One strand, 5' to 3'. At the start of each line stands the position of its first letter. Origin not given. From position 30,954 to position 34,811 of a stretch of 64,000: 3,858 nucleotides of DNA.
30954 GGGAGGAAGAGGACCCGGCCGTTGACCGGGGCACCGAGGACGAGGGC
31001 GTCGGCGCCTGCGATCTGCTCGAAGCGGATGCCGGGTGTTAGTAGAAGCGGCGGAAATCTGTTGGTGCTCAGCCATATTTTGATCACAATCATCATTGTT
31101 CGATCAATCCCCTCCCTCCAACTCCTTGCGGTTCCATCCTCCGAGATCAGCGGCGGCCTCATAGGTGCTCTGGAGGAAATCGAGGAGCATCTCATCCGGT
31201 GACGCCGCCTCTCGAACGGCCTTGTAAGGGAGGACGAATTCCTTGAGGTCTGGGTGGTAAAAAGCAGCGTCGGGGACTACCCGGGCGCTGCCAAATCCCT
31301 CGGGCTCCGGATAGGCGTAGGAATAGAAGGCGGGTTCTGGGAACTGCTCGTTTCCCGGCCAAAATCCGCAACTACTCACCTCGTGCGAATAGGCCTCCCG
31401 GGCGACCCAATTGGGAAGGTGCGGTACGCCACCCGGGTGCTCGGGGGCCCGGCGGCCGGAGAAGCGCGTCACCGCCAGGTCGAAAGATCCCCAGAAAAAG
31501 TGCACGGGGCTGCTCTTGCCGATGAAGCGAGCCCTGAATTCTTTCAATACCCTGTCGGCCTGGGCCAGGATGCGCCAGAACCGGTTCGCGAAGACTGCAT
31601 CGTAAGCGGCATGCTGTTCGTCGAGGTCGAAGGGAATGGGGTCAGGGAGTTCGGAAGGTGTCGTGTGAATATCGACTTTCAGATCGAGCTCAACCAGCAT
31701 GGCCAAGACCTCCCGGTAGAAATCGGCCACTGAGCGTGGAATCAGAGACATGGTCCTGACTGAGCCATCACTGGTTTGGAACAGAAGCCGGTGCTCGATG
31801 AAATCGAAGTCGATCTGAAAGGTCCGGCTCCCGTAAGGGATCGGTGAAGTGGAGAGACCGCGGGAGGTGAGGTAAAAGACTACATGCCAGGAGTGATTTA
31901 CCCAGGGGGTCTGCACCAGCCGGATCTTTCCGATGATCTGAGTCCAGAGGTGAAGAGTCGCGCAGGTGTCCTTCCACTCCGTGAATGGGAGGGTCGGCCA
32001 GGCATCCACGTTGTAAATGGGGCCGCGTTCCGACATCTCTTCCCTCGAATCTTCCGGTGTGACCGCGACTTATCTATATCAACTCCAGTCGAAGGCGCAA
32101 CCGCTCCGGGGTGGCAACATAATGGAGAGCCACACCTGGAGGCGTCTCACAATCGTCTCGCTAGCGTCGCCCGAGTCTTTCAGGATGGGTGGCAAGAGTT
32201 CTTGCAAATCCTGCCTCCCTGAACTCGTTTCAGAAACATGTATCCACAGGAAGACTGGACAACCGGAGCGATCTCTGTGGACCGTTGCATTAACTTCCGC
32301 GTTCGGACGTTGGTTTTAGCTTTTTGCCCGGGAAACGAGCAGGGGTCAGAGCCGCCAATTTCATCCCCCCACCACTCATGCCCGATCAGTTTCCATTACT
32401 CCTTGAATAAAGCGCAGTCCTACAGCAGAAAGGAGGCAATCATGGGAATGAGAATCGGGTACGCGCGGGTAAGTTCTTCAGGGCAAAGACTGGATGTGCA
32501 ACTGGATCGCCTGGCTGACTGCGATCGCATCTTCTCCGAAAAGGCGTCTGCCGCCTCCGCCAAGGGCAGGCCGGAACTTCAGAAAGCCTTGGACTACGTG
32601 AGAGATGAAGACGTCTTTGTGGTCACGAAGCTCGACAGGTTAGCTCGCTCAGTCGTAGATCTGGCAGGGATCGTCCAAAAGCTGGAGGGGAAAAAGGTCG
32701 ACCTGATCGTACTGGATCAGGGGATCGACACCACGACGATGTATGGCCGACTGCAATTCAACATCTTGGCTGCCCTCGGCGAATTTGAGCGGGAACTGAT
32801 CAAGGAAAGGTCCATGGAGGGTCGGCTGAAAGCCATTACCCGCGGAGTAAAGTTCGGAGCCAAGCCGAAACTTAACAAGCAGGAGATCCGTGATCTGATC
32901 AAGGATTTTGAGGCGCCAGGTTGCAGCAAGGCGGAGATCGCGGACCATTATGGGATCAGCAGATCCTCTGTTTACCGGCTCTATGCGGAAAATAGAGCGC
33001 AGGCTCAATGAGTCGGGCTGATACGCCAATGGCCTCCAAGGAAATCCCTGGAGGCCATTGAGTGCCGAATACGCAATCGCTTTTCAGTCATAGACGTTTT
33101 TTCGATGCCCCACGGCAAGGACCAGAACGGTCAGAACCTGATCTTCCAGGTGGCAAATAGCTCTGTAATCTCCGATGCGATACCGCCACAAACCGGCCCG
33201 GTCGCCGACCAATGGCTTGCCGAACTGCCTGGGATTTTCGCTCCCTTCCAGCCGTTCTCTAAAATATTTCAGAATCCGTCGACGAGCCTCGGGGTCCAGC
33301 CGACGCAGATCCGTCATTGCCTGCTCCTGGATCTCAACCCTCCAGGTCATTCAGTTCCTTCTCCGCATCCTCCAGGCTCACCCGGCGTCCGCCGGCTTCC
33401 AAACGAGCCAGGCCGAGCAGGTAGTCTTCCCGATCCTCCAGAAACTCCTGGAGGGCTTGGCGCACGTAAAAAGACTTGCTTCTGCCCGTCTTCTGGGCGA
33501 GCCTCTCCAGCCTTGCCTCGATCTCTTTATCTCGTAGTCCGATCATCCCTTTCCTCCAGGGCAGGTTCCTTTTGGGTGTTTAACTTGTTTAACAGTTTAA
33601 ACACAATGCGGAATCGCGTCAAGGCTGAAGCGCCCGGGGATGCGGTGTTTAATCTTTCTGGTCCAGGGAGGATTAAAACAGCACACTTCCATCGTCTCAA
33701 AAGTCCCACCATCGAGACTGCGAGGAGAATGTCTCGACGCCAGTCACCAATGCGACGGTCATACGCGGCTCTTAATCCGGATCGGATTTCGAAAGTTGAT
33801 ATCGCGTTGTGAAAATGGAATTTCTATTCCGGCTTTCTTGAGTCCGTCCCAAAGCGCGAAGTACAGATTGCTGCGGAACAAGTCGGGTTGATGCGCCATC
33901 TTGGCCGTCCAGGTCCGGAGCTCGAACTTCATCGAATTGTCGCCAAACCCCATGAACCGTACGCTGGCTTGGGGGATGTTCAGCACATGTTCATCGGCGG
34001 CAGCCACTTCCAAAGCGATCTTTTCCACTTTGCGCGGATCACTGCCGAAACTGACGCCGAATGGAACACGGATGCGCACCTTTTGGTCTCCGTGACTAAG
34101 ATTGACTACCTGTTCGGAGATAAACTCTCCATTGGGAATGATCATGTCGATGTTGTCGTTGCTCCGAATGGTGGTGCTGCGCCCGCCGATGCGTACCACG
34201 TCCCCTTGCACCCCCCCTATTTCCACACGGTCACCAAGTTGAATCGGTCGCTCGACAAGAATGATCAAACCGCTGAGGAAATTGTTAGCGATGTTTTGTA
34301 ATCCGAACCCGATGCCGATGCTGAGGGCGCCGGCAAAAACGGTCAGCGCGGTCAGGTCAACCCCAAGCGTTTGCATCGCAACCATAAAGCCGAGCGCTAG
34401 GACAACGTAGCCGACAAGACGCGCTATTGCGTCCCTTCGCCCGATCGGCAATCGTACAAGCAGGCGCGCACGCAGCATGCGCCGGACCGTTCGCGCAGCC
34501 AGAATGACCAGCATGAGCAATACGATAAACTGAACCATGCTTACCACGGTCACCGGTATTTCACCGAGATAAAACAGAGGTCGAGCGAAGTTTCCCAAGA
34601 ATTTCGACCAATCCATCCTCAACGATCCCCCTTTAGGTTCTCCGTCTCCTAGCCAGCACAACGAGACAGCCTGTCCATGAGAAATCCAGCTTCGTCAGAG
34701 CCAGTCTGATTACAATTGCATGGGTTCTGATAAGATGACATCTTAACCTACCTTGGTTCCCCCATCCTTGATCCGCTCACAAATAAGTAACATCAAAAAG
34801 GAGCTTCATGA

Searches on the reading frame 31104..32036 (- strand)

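Call 27: search_protein_families(library=pfam, proteins=[window:31104-32036:-], max_evalue=0.001)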
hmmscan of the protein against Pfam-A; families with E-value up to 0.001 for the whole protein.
window:31104-32036:- (310 aa): 1 family
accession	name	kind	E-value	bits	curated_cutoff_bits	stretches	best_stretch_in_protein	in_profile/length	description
PF19459.4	DUF5996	-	1.4e-145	484.4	25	1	13-307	1-295/296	Family of unknown function (DUF5996)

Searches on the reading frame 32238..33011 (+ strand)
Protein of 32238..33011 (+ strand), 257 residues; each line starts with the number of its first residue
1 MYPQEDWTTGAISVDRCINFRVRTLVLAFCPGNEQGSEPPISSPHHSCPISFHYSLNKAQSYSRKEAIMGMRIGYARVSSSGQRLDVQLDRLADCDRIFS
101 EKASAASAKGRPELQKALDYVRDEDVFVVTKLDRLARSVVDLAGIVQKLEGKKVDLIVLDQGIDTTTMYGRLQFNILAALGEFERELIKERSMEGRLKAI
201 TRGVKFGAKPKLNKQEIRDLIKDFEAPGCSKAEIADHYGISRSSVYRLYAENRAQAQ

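Call 27: search_protein_families(library=pfam, proteins=[window:32238-33011:+], max_evalue=0.001)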
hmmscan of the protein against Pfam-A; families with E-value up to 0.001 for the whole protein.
window:32238-33011:+ (257 aa): 3 families
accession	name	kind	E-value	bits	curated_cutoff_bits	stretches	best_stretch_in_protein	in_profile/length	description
PF00239.26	Resolvase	-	2.3e-37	128.8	23.3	1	73-204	2-144/145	Resolvase, N terminal domain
PF02796.21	HTH_7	-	1.1e-05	25.9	23.8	1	209-250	3-43/45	Helix-turn-helix domain of resolvase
PF13384.12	HTH_23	-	0.00086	19.5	24.6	0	226-249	16-38/50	Homeodomain-like domain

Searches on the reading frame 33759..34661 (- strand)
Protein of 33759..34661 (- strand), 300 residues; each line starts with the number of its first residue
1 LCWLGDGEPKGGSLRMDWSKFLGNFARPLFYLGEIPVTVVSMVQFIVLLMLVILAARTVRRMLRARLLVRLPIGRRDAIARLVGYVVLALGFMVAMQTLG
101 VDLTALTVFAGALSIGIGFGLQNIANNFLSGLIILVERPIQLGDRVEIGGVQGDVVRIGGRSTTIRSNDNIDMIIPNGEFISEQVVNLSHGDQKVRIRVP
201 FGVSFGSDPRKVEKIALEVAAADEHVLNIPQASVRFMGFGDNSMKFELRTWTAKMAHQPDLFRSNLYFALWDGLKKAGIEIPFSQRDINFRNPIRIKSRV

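Call 27: search_protein_families(library=pfam, proteins=[window:33759-34661:-], max_evalue=0.001)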
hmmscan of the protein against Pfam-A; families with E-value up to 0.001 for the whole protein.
window:33759-34661:- (300 aa): 3 families
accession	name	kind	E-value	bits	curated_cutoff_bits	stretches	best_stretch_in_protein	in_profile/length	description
PF00924.24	MS_channel_2nd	-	2e-21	76.3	20.2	1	123-190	1-68/68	Mechanosensitive ion channel, beta-domain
PF21082.3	MS_channel_3rd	-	3.9e-14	53.3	21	1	197-281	1-88/88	Mechanosensitive ion channel MscS, C-terminal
PF21088.3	MS_channel_1st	-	2.6e-08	34.1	23.1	1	85-122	5-42/42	Mechanosensitive ion channel, transmembrane helices 2/3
